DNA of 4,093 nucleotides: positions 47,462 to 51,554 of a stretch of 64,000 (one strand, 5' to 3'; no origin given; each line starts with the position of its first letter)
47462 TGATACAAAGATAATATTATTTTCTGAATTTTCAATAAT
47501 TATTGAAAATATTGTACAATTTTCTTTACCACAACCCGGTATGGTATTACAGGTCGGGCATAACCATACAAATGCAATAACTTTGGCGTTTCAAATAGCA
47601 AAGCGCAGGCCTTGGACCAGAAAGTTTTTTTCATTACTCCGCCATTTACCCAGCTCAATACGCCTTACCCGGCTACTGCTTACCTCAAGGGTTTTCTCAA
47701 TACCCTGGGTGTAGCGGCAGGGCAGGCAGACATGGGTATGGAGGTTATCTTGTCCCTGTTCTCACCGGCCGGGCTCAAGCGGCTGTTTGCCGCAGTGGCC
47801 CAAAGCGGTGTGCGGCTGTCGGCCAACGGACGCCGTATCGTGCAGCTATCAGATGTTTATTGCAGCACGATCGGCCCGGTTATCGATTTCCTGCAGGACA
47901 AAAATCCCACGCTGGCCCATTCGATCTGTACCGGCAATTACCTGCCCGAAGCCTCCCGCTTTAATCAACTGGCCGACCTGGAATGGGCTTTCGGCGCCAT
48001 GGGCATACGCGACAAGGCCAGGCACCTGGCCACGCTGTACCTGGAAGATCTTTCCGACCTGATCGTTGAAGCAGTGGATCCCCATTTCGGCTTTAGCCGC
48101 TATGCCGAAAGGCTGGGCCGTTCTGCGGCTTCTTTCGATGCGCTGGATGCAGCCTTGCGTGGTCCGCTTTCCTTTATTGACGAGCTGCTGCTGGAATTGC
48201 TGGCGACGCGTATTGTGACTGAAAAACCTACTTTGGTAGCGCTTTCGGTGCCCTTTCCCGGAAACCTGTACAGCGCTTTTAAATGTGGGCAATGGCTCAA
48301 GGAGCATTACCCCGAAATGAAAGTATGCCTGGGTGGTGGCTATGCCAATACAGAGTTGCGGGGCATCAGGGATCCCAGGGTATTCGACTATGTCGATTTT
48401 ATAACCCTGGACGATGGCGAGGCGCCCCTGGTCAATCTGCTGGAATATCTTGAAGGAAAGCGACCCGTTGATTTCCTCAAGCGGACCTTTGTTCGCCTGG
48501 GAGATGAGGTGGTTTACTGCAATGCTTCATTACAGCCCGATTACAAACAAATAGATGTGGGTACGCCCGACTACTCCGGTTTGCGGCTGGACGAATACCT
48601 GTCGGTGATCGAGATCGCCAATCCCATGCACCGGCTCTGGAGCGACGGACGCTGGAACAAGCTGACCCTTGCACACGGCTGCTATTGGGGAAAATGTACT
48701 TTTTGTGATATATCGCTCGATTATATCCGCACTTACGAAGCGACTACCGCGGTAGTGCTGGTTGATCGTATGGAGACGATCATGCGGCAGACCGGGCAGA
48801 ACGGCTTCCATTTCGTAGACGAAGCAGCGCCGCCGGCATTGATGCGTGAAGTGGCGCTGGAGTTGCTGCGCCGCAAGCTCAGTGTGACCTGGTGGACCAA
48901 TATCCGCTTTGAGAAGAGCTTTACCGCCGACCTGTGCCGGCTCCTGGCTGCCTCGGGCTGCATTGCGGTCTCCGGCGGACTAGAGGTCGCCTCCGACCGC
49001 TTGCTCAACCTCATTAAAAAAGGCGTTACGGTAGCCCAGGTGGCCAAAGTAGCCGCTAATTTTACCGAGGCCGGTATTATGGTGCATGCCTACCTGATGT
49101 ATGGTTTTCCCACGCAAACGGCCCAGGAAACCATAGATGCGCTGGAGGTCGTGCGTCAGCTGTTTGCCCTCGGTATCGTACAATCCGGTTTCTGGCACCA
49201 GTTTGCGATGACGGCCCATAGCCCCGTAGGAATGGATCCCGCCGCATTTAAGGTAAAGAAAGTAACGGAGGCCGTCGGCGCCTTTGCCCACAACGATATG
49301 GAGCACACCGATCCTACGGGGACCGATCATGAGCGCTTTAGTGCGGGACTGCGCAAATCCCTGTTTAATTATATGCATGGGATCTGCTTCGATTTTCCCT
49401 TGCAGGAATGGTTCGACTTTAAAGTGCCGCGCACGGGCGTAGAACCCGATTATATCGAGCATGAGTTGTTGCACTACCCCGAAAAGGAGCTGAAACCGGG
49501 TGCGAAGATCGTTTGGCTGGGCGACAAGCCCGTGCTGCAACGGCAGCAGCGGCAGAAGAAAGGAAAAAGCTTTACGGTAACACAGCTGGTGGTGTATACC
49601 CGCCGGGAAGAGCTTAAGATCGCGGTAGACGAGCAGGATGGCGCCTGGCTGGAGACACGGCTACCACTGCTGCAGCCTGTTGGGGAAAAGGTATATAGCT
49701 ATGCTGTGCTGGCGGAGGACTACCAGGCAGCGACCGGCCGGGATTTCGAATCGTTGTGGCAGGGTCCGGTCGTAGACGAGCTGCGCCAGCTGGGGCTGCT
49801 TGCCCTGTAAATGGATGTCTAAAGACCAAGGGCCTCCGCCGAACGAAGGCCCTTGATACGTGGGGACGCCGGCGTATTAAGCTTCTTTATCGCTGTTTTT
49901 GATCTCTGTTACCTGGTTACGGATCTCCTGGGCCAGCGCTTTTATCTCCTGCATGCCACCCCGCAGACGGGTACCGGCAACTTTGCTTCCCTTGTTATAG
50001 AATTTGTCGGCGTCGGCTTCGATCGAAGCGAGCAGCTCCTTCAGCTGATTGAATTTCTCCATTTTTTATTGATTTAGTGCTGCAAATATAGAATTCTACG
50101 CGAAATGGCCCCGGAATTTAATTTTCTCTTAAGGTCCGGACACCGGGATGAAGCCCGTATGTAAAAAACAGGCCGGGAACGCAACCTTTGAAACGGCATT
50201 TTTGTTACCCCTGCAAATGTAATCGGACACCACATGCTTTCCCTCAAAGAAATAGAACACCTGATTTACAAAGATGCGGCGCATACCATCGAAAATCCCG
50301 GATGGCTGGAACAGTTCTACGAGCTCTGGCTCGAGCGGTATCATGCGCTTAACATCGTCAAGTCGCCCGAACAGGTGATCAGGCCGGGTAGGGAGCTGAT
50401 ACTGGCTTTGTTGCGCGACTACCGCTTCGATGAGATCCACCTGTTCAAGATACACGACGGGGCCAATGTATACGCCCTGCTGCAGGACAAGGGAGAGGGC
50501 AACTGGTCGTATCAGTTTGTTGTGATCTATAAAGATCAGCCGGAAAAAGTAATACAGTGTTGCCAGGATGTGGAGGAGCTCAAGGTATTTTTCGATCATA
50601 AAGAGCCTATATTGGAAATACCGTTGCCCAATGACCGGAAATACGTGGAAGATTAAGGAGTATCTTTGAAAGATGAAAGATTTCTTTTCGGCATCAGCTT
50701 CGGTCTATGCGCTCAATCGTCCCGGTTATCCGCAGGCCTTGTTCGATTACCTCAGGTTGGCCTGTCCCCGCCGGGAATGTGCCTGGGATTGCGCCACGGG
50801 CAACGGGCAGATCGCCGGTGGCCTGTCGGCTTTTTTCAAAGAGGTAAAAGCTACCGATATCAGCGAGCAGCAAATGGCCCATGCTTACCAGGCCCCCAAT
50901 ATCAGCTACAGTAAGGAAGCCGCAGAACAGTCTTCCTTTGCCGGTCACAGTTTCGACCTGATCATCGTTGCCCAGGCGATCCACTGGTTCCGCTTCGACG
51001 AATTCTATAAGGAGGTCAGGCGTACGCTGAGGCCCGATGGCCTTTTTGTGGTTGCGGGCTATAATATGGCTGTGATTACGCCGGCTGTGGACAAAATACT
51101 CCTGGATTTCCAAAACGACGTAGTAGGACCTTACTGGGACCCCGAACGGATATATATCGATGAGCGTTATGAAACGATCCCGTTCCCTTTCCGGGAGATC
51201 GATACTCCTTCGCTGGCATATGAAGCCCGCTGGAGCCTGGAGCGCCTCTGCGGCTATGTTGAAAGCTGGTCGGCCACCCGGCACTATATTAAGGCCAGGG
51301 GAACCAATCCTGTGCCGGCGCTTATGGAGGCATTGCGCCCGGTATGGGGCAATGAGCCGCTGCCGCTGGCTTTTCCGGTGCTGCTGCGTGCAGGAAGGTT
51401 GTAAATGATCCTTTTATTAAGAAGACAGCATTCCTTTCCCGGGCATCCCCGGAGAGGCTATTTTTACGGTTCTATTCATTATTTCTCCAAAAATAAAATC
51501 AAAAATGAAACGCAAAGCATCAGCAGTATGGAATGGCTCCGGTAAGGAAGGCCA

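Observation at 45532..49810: GG-leader peptide gene clustered with a Crp/Fnr regulator, two paralogous small membrane proteins and a divergent B12-binding radical SAM enzyme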

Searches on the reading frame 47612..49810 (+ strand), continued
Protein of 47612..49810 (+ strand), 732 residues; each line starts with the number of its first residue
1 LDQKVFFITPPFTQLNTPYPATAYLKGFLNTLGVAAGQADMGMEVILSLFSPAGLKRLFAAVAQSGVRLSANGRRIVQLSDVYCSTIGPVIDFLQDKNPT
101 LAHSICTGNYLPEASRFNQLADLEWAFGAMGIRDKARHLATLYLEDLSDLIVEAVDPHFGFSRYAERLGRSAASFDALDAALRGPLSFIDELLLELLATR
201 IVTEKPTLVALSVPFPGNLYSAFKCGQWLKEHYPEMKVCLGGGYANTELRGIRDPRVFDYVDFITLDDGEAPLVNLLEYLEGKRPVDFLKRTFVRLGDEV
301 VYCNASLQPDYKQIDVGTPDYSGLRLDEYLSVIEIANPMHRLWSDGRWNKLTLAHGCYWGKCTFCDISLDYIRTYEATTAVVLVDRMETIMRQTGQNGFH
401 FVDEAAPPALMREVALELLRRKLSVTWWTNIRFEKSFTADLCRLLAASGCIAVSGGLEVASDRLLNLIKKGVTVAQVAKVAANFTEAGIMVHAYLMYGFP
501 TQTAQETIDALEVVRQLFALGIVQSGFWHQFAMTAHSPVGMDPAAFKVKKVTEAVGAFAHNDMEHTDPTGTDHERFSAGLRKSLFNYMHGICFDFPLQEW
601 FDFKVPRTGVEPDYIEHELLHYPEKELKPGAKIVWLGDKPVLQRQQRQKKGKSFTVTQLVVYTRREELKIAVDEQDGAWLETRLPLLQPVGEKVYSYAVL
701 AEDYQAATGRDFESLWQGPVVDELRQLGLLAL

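Call 62: fold_search(model_id=the predicted structure, library=pdb)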
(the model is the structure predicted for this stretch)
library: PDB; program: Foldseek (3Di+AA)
matches with E <= 10: 1051; with E <= 0.001: 10
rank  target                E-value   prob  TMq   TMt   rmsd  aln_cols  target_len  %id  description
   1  5ul4                  3.3e-08  1.00  0.32  0.32   6.1       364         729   16  Structure of Cobalamin-dependent S-adenosylmethionine radical enzyme OxsB with aqua-cobalamin and S-adenosylmethionine b (released 2017-04-19)
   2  5ul3                  5.8e-08  1.00  0.34  0.34   4.8       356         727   17  Structure of Cobalamin-dependent S-adenosylmethionine radical enzyme OxsB with aqua-cobalamin bound (released 2017-04-19)
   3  5ul2                  2.0e-07  1.00  0.31  0.31   6.1       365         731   16  Structure of Apo, SeMet-labeled Cobalamin-dependent S-adenosylmethionine radical enzyme OxsB (released 2017-04-19)
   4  6wte_A                7.7e-07  1.00  0.35  0.44  12.6       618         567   13  Structure of radical S-adenosylmethionine methyltransferase, TsrM, from Kitasatospora setae with cobalamin and [4Fe-4S (released 2020-12-23)
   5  6wtf_A                1.4e-06  1.00  0.38  0.50   8.1       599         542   13  Structure of radical S-adenosylmethionine methyltransferase, TsrM, from Kitasatospora setae with tryptophan substrate  (released 2020-12-23)
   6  9ccb                  2.0e-06  1.00  0.31  0.51   6.5       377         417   14  X-ray crystal structure of methyl-coenzyme M reductase glutamine methylase (MgmA) from Methanothermobacter marburgensis  (released 2025-01-01)
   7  6wte_B                3.1e-06  1.00  0.34  0.46  11.6       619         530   12  Structure of radical S-adenosylmethionine methyltransferase, TsrM, from Kitasatospora setae with cobalamin and [4Fe-4S (released 2020-12-23)
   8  6wtf_B                3.2e-06  1.00  0.37  0.49  10.8       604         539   12  Structure of radical S-adenosylmethionine methyltransferase, TsrM, from Kitasatospora setae with tryptophan substrate  (released 2020-12-23)
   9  9n1b                  1.1e-04  1.00  0.34  0.39   7.5       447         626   14  Crystal structure of CysS from Corallococcus sp. CA054B with 5'-deoxyadenosine, methionine, and pantetheinylated 3-metho (released 2026-01-28)
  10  6fd2_B                4.9e-04  1.00  0.35  0.53   6.4       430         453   15  Radical SAM 1,2-diol dehydratase AprD4 in complex with its substrate paromamine (released 2018-01-17)
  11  8pty_C                4.0e-03  0.99  0.21  0.32  17.6       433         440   12  Cryo-EM structure of human Elp123 in complex with 5'-deoxyadenosine and methionine (released 2024-04-17)
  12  6ia6                  4.6e-03  0.99  0.17  0.28  14.8       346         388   12  Crystal structure of the bacterial Dehalococcoides mccartyi Elp3 with desulfo-CoA (released 2019-02-20)
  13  7mjx_A                5.6e-03  1.00  0.31  0.49   5.7       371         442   13  MiaB in the complex with 5'-deoxyadenosine, methionine and RNA (released 2021-09-15)
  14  5l7j                  7.1e-03  0.97  0.20  0.32  16.1       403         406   12  Crystal Structure of Elp3 from Dehalococcoides mccartyi (released 2016-08-03)
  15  3cix                  8.2e-03  1.00  0.18  0.36   3.9       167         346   17  X-RAY structure of the [FeFe]-hydrogenase maturase HydE from thermotoga maritima in complex with thiocyanate (released 2008-04-08)
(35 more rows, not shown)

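Call 77: search_protein_families(library=padloc, proteins=[window:47612-49810:+], max_evalue=0.01)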
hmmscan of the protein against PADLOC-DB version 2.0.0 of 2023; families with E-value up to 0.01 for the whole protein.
window:47612-49810:+ (732 aa): 0 families

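Call 90: search_protein_families(library=pfam, proteins=[L083:4406-4780:-], max_evalue=0.1)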
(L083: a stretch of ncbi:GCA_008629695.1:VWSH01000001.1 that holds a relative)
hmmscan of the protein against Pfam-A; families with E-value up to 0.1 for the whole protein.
L083:4406-4780:- (124 aa): 5 families
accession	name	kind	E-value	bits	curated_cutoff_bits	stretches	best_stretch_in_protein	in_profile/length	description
PF21194.3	TadZ-like_ARD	-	0.017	15.9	27.4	1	3-63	2-64/108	TadZ-like, receiver domain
PF14918.11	MTBP_N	-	0.021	14.6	30.1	1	58-103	98-143/254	MDM2-binding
PF20157.4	Maf_flag10_N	-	0.023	14.6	23.5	1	18-93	15-84/228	Glycosyltransferase Maf N-terminal domain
PF00072.30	Response_reg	-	0.029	15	30.2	1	19-91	14-87/111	Response regulator receiver domain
PF16067.10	DUF4809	-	0.072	13.4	27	0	13-100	41-121/130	Domain of unknown function (DUF4809)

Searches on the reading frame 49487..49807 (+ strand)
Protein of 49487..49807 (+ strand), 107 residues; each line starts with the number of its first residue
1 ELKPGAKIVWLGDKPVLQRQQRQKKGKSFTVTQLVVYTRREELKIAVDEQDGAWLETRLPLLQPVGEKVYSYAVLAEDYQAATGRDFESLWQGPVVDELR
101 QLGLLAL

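Call 64: search_protein_families(library=pfam, alignment_id=A6, max_evalue=10)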
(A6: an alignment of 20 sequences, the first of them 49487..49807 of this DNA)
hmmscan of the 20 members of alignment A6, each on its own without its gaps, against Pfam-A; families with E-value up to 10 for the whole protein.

A. member 1, window:49487-49807:+ (107 aa): 1 family
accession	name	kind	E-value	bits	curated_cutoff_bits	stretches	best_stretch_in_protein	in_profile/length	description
PF21229.3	TdIF1_2nd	-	0.15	12.5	27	1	29-81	16-66/97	TdIF1, C-terminal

B. families by the number of members that match (of 20 scanned): 9 families
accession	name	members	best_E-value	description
PF04908.21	SH3BGR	1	0.007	SH3-binding, glutamic acid-rich protein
PF14043.11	WVELL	1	0.015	WVELL protein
PF03051.21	Peptidase_C1_2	1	0.029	Peptidase C1-like family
PF22295.1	DUF6967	1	0.041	Family of unknown function (DUF6967)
PF19903.4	DUF6376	1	0.062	Family of unknown function (DUF6376)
PF18000.7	Top6b_C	1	0.12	Type 2 DNA topoisomerase 6 subunit B C-terminal domain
PF21229.3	TdIF1_2nd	1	0.15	TdIF1, C-terminal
PF03935.22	SKN1_KRE6_Sbg1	1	0.2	Beta-glucan synthesis-associated protein SKN1/KRE6/Sbg1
PF23150.1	CFAP61_dimer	1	0.22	CFAP61 dimerisation domain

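Call 67: predict_structure(alignment_id=A6)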
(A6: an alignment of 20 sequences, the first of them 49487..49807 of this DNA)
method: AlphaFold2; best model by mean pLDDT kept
length: 107 residues; sequences in the alignment: 20
mean_pLDDT: 91.7   pTM: 0.80
mean pLDDT of the five models: 91.7, 91.5, 91.4, 90.3, 87.1
residues with pLDDT >= 90: 80; 70-90: 27; 50-70: 0; < 50: 0
segments of 3 or more residues with pLDDT < 50: none
pLDDT, mean of each block of 10 residues (from residue 1): 89 93 87 90 92 95 88 95 95 94 91
secondary structure, 60 per line:
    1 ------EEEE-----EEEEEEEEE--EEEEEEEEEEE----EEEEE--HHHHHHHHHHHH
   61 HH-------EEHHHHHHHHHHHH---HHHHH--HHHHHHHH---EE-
elements in order: E7-10 E16-24 E27-37 E42-46 H49-62 H72-83 H87-91 H94-101

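Call 69: fold_search(model_id=the predicted structure, library=pdb)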
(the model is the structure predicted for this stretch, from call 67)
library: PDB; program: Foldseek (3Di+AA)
matches with E <= 10: 766; with E <= 0.001: 0
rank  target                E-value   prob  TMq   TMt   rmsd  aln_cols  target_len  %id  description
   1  3i3l                  3.3e-02  0.98  0.48  0.13   5.0       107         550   20  Crystal structure of CmlS, a flavin-dependent halogenase (released 2010-03-09)
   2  6edx                  5.9e-02  0.57  0.29  0.28  13.5       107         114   14  Crystal Structure of SGK3 PX domain (released 2018-09-05)
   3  1xtn_B                9.5e-02  0.47  0.28  0.27  13.7       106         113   17  crystal structure of CISK-PX domain with sulfates (released 2004-11-02)
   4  1xtn_A                1.0e-01  0.44  0.28  0.27  13.5       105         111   16  crystal structure of CISK-PX domain with sulfates (released 2004-11-02)
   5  6koi_O                1.3e-01  0.18  0.22  0.21  13.8       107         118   18  Crystal structure of SNX11-PXe domain in dimer form. (released 2020-07-08)
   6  4xax_B                1.8e-01  0.38  0.19  0.14   9.2        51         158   27  Crystal structure of Thermus thermophilus CarD in complex with the Thermus aquaticus RNA polymerase beta1 domain (released 2015-09-16)
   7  8hvr_H                1.9e-01  0.11  0.21  0.17  15.6       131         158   19  Cryo-EM structure of AfsR-dependent transcription activation complex with afsS promoter (released 2023-12-27)
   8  4l5g_A                2.2e-01  0.41  0.24  0.17   9.3        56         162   23  Crystal structure of Thermus thermophilus CarD (released 2013-07-31)
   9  4d1v                  2.2e-01  0.33  0.26  0.14  15.0       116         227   14  A F218Y mutant of VIM-7 from Pseudomonas aeruginosa (released 2014-06-25)
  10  5n55_A                2.9e-01  0.25  0.25  0.13  14.8       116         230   16  mono-Zinc VIM-5 metallo-beta-lactamase in complex with (1-chloro-4-hydroxyisoquinoline-3-carbonyl)-L-tryptophan (Compo (released 2017-05-17)
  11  5a87_B                3.1e-01  0.25  0.25  0.13  14.7       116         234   16  Crystal structure of the metallo-beta-lactamase VIM-5 (released 2015-12-23)
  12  1xte                  3.3e-01  0.21  0.26  0.25  14.4       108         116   16  crystal structure of CISK-PX domain (released 2004-11-16)
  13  4tma_B                3.3e-01  0.11  0.23  0.08  13.1       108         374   15  Crystal structure of gyrase bound to its inhibitor YacG (released 2014-07-23)
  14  5n5i                  3.5e-01  0.25  0.26  0.13  15.0       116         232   16  Crystal Structure of VIM-1 metallo-beta-lactamase in complex with hydrolysed meropenem (released 2018-03-07)
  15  5ni0_E                3.5e-01  0.20  0.25  0.13  14.9       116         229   17  VIM-2_10c. Metallo-beta-Lactamase Inhibitors by Bioisosteric Replacement: Preparation, Activity and Binding (released 2017-04-26)
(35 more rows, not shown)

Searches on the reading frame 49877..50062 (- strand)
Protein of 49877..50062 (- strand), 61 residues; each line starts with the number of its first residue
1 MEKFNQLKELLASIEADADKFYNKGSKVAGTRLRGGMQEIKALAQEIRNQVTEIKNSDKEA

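Call 3: search_protein_families(library=pfam, proteins=[window:49877-50062:-], max_evalue=0.01)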
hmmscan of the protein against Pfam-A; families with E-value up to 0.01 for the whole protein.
window:49877-50062:- (61 aa): 2 families
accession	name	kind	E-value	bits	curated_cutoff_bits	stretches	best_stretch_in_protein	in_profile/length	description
PF07432.18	Hc1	-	1.1e-24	86.5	23.5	1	1-57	1-57/57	Histone H1-like protein Hc1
PF06160.17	EzrA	-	0.00088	18.1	39.6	1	2-60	75-133/557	Septation ring formation regulator, EzrA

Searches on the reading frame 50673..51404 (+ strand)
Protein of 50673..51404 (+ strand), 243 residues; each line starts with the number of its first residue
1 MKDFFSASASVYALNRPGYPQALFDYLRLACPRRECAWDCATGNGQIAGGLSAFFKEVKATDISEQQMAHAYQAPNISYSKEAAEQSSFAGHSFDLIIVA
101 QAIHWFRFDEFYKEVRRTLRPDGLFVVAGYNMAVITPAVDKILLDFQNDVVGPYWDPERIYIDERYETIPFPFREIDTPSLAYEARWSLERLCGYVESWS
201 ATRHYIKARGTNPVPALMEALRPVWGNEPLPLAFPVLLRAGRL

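Call 3: search_protein_families(library=pfam, proteins=[window:50673-51404:+], max_evalue=0.01)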
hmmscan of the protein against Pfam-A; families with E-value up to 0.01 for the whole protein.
window:50673-51404:+ (243 aa): 6 families
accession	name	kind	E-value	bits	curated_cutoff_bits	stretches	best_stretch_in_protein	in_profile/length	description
PF08241.18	Methyltransf_11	-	8.3e-15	55.6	21.2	1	39-127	2-95/95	Methyltransferase domain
PF13649.12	Methyltransf_25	-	1.2e-11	45.6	27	1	39-123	3-97/97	Methyltransferase domain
PF08242.18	Methyltransf_12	-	1.2e-06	29.6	30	1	41-125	4-98/98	Methyltransferase domain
PF13847.12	Methyltransf_31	-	1.5e-05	25.2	27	1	39-131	9-113/145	Methyltransferase domain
PF03141.22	Methyltransf_29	-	0.002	17.2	23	1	83-132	171-222/506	Putative S-adenosyl-L-methionine-dependent methyltransferase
PF13489.12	Methyltransf_23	-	0.0094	16.1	27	0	15-130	4-119/164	Methyltransferase domain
